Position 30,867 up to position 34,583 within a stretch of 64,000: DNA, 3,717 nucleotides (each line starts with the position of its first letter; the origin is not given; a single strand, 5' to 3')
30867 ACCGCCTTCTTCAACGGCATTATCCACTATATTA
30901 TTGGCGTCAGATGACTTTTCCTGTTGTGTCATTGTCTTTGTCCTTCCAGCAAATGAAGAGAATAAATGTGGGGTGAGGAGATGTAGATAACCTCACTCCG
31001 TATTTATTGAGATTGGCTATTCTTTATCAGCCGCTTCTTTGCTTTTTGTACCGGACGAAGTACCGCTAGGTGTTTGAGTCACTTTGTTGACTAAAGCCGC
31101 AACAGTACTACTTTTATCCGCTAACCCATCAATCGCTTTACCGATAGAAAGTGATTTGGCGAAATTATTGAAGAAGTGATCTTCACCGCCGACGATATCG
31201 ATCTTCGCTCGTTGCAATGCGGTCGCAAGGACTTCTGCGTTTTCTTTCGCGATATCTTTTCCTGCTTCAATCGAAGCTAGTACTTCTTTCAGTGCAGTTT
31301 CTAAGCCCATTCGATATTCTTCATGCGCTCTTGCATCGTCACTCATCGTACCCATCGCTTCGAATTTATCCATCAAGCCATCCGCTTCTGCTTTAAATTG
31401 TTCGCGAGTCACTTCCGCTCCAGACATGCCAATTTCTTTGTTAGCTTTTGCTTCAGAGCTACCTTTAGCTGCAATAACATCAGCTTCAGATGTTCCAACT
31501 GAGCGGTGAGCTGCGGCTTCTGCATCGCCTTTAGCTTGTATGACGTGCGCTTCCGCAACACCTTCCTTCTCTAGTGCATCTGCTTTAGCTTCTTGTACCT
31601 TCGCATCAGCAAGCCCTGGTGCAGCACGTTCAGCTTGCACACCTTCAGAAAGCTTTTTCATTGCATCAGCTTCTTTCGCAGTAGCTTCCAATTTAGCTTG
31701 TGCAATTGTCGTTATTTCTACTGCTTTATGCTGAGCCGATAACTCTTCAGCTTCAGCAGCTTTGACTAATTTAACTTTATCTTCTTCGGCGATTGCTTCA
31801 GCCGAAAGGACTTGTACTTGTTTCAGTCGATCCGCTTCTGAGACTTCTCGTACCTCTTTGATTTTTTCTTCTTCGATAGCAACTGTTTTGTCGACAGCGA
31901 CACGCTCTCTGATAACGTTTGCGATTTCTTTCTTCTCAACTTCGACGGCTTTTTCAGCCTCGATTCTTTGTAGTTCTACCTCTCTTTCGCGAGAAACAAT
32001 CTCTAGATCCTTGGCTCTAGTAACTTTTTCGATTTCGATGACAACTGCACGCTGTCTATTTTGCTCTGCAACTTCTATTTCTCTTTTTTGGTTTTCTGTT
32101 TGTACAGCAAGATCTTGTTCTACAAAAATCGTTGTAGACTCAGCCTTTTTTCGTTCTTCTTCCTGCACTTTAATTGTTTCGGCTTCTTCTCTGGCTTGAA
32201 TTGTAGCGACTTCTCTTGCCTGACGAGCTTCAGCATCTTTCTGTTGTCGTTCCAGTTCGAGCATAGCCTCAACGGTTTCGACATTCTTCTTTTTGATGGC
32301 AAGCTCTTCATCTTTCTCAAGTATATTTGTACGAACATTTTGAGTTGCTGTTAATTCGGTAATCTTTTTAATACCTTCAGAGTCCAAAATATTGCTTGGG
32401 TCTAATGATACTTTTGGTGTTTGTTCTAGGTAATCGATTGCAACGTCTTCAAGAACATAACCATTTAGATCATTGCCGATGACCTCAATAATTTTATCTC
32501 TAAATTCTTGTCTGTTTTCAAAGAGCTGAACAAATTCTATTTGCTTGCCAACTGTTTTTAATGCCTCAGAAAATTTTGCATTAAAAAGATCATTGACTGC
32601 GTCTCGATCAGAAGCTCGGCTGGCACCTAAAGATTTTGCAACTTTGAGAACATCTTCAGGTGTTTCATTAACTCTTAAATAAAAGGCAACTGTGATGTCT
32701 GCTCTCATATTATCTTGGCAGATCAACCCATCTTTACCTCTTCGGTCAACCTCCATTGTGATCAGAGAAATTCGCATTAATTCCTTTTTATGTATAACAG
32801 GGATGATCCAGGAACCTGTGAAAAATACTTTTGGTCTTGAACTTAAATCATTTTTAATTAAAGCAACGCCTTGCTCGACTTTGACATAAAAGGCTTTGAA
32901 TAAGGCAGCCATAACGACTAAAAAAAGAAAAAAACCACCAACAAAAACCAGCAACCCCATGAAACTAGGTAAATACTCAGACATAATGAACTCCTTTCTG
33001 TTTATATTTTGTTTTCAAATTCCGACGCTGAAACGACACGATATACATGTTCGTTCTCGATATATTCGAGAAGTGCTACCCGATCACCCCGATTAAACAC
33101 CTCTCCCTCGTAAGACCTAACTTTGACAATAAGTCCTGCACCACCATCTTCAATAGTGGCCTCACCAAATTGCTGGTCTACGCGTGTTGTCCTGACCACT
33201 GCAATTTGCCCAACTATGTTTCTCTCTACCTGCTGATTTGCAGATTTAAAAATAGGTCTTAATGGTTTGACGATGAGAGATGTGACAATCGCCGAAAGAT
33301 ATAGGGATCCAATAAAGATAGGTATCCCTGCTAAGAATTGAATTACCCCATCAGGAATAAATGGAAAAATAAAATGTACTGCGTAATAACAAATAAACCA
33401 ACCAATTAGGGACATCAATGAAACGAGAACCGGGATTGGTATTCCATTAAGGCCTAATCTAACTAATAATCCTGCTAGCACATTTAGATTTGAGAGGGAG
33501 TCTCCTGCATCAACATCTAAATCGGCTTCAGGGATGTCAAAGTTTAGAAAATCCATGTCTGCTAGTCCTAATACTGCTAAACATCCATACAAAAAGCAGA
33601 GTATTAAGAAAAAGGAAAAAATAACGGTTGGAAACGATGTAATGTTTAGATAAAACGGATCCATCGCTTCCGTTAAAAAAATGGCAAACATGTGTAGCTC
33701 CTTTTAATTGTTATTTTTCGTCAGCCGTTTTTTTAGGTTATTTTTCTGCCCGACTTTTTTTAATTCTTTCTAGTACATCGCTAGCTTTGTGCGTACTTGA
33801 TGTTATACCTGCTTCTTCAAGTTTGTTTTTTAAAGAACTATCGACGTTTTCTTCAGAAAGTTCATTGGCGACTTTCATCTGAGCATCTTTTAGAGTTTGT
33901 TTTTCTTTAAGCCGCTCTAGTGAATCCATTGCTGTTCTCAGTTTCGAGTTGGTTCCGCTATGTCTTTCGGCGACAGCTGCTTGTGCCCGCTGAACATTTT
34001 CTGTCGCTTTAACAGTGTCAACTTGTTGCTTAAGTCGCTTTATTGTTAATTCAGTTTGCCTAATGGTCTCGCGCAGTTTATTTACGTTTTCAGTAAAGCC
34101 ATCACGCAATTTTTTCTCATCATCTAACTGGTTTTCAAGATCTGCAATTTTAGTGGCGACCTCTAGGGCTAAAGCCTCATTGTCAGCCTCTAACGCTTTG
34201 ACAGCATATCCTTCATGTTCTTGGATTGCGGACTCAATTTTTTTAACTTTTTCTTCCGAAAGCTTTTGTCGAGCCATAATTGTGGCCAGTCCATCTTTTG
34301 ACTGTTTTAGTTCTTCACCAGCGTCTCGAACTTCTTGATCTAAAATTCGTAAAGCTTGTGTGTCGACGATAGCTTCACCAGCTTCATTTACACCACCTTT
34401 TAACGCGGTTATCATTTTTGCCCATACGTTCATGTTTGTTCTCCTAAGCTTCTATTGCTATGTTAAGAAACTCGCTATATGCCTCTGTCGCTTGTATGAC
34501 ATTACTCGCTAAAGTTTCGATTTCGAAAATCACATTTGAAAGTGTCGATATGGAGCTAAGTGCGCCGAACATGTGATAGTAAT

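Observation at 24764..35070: Seven-gene operon joining PspA/IM30 (ESCRT-III-like), a flotillin, an NfeD-like partner and a 1,786-aa AAA+ ATPase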

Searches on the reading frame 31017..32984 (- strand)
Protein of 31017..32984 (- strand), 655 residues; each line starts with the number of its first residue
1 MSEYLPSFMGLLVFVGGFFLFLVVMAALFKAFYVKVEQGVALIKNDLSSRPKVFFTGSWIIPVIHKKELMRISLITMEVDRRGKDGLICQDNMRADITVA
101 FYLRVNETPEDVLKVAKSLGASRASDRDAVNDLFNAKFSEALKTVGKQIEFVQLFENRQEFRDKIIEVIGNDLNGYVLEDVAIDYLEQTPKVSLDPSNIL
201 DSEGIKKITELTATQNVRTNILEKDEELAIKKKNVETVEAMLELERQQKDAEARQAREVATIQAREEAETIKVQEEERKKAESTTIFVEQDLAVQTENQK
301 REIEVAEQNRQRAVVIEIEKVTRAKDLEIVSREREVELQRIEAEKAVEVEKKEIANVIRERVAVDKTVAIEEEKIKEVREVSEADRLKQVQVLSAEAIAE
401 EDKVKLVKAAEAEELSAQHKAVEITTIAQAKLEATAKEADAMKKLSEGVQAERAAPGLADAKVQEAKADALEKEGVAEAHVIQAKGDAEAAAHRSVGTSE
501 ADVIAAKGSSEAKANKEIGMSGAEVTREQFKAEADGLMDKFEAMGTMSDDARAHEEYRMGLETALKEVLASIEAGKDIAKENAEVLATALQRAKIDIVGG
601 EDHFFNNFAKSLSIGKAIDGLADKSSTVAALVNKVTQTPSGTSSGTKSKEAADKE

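Call 3: search_protein_families(library=pfam, proteins=[window:31017-32984:-], max_evalue=0.01)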
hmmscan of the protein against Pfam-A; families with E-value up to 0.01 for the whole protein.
window:31017-32984:- (655 aa): 0 families

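Call 4: search_protein_families(library=ncbifam, proteins=[window:31017-32984:-], max_evalue=0.01)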
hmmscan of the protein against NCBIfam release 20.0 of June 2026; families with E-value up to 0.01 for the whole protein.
window:31017-32984:- (655 aa): 1 family
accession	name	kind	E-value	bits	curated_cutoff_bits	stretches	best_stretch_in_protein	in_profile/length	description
NF058507.1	FlotScfldFlot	equivalog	0.0084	15.2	700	0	461-518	333-392/477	flotillin lipid rafts scaffold protein FloT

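Call 5: search_protein_families(library=padloc, proteins=[window:31017-32984:-], max_evalue=0.01)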
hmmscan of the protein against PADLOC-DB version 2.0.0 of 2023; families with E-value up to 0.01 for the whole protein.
window:31017-32984:- (655 aa): 0 families

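Call 17: search_solved_structures(query=window:31017-32984:-, max_evalue=1)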
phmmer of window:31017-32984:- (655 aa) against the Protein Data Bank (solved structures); distinct sequences matched with E-value up to 1: 2.
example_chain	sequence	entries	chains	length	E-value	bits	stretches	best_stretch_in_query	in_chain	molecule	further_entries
4u3m_L7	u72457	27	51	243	0.49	12.4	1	433-497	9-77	60S ribosomal protein L7-A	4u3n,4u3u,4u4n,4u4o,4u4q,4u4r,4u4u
3j6x_L7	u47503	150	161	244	0.58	12.1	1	433-497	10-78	60S ribosomal protein L7 | 60S ribosomal protein L7-A | 60S ribosomal protein rpL7 (L30p)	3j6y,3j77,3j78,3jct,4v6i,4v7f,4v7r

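Call 21: search_protein_families(library=pfam, proteins=[window:31017-32984:-], max_evalue=10)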
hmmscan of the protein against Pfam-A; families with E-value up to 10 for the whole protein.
window:31017-32984:- (655 aa): 0 families

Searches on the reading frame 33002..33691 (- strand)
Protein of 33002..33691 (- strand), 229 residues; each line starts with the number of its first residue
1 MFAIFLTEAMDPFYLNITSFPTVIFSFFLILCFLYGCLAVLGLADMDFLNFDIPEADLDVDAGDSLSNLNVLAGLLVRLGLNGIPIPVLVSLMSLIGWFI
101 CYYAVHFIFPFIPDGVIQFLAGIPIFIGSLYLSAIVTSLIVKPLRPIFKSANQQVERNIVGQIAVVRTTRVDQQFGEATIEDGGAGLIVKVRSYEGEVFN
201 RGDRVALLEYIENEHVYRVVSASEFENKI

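Call 3: search_protein_families(library=pfam, proteins=[window:33002-33691:-], max_evalue=0.01)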
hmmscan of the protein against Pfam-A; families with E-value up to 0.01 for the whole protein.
window:33002-33691:- (229 aa): 0 families

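Call 4: search_protein_families(library=ncbifam, proteins=[window:33002-33691:-], max_evalue=0.01)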
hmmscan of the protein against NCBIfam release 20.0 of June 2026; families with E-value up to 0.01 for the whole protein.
window:33002-33691:- (229 aa): 0 families

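Call 5: search_protein_families(library=padloc, proteins=[window:33002-33691:-], max_evalue=0.01)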
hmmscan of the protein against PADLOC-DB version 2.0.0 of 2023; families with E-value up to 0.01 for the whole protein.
window:33002-33691:- (229 aa): 0 families

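Call 18: search_solved_structures(query=window:33002-33691:-, max_evalue=10)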
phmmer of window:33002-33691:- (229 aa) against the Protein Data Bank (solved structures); distinct sequences matched with E-value up to 10: 9.
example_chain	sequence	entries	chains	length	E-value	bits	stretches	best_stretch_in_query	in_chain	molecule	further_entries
8x3l_R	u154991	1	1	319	0.087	15.6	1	75-136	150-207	Cannabinoid receptor 2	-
8gut_R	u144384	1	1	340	0.094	15.5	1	75-136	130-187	Cannabinoid receptor 2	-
6kpf_R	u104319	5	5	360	0.11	15.3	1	75-136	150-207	Cannabinoid receptor 2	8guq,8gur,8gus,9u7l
6pt0_R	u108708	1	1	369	0.11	15.2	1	75-136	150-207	Cannabinoid receptor 2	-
12iy_R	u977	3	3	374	0.12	15.2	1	75-136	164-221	Cannabinoid receptor 2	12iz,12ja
6kpc_A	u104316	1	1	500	0.2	14.4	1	75-137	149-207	Cannabinoid receptor 2,Endolysin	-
5zty_A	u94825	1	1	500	0.3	13.8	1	75-135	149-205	G protein coupled receptor,T4 lysozyme,G protein coupled receptor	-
9i5k_A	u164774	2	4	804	0.58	12.9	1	77-163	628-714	Dolichyl-phosphate-mannose--protein mannosyltransferase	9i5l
8xks_K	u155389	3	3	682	2.1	11.1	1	66-111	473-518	Fatty acid desaturase domain-containing protein | FADL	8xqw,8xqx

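Call 21: search_protein_families(library=pfam, proteins=[window:33002-33691:-], max_evalue=10)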
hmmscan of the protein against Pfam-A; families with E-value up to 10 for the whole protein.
window:33002-33691:- (229 aa): 2 families
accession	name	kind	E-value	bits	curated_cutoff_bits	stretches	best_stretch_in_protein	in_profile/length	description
PF21001.2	YqiJ_N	-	0.019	15.6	23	1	23-99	6-79/116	Inner membrane protein YqiJ, N-terminal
PF13567.11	DUF4131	-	0.45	10.6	31.6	1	85-206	4-125/165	Domain of unknown function (DUF4131)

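Call 62: search_protein_families(library=pfam, alignment_id=A5, max_evalue=0.01)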
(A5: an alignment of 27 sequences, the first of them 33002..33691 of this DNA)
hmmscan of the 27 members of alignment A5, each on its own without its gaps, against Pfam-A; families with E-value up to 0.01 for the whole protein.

A. member 1, window:33002-33691:- (229 aa): 0 families

B. families by the number of members that match (of 27 scanned): 5 families
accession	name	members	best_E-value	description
PF21001.2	YqiJ_N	1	1.1e-15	Inner membrane protein YqiJ, N-terminal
PF07290.17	YqiJ_OB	1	1.7e-14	Inner membrane protein YqiJ, OB-fold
PF22807.2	TrAA12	1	1.4e-05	TrAA12-like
PF07264.17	EI24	1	0.00039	Sulfate transporter CysZ/Etoposide-induced protein 2.4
PF00335.26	Tetraspanin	1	0.0022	Tetraspanin family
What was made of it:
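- Tried and rejected: Among 27 YqiJ-like proteins scanned against Pfam, only E. coli YqiJ itself hit the YqiJ models (call 62).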

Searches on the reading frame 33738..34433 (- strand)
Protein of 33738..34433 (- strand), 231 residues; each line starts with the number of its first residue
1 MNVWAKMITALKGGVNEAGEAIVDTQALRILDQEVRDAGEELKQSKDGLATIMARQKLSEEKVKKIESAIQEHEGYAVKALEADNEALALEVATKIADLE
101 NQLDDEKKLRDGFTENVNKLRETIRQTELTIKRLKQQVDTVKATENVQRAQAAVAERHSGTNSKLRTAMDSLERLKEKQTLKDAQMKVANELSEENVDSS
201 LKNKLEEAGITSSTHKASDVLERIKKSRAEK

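Call 3: search_protein_families(library=pfam, proteins=[window:33738-34433:-], max_evalue=0.01)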
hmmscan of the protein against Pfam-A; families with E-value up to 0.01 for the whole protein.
window:33738-34433:- (231 aa): 1 family
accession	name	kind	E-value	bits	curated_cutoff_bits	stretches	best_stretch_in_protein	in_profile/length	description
PF04012.17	PspA_IM30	-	1.5e-44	152.7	33.9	1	2-228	1-218/220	PspA/IM30 family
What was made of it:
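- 33738..34433 (-): bacB: a PspA/IM30 (ESCRT-III superfamily) protein of the YjfJ type. Pfam PspA_IM30 E 1.5e-44 (call 3).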

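Call 4: search_protein_families(library=ncbifam, proteins=[window:33738-34433:-], max_evalue=0.01)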
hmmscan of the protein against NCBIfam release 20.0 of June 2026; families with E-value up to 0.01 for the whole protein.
window:33738-34433:- (231 aa): 3 families
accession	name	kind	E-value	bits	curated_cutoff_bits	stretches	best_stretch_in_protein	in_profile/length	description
NF010094.0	PRK13580.1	equivalog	0.0048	15.6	735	1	141-208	103-169/496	glycine hydroxymethyltransferase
TIGR02169.1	SMC_prok_A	equivalog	0.0081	13.9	729.4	1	10-229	655-876/1165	chromosome segregation protein SMC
NF045487.1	ASRP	equivalog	0.0087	14.7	300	0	20-198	115-289/593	archaea-specific SMC-related protein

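Call 5: search_protein_families(library=padloc, proteins=[window:33738-34433:-], max_evalue=0.01)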
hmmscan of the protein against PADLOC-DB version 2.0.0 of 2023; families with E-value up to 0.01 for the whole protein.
window:33738-34433:- (231 aa): 6 families
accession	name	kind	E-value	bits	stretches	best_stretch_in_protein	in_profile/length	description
PDLC03865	LmuB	-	0.00011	18.5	1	28-223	568-762/1007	-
PDLC02740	PbeC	-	0.0011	15.9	1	33-227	316-503/648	PbeC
PDLC00551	JetC2|JetC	-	0.0042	13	1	24-196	804-975/1365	DUF3584 domain; MukB-like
PDLC00581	JetC3|JetC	-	0.0063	12.3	1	31-195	745-909/1473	DUF3584 domain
PDLC02731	PbeC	-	0.009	12.9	1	35-226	321-504/645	PbeC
PDLC02668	DndD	-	0.0096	12.9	0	36-226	322-505/659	DndD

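Call 68: search_solved_structures(query=window:33738-34433:-, max_evalue=0.01)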
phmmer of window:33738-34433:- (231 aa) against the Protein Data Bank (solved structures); distinct sequences matched with E-value up to 0.01: 4.
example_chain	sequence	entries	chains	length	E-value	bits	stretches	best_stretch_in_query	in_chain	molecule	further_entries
8qbr_A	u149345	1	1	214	0.00015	25.1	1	29-199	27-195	Membrane-associated protein Vipp1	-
8qbv_A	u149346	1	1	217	0.00023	24.5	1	29-200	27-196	Membrane-associated protein Vipp1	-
8qbw_A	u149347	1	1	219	0.00023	24.5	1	29-200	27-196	Phage shock protein A, PspA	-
6zvr_B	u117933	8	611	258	0.00033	24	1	29-200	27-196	Vipp1 | Phage shock protein A, PspA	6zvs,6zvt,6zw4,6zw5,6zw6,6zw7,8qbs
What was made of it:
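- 33738..34433 (-): Matches Vipp1/PspA structures at E about 1e-4 (call 68).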
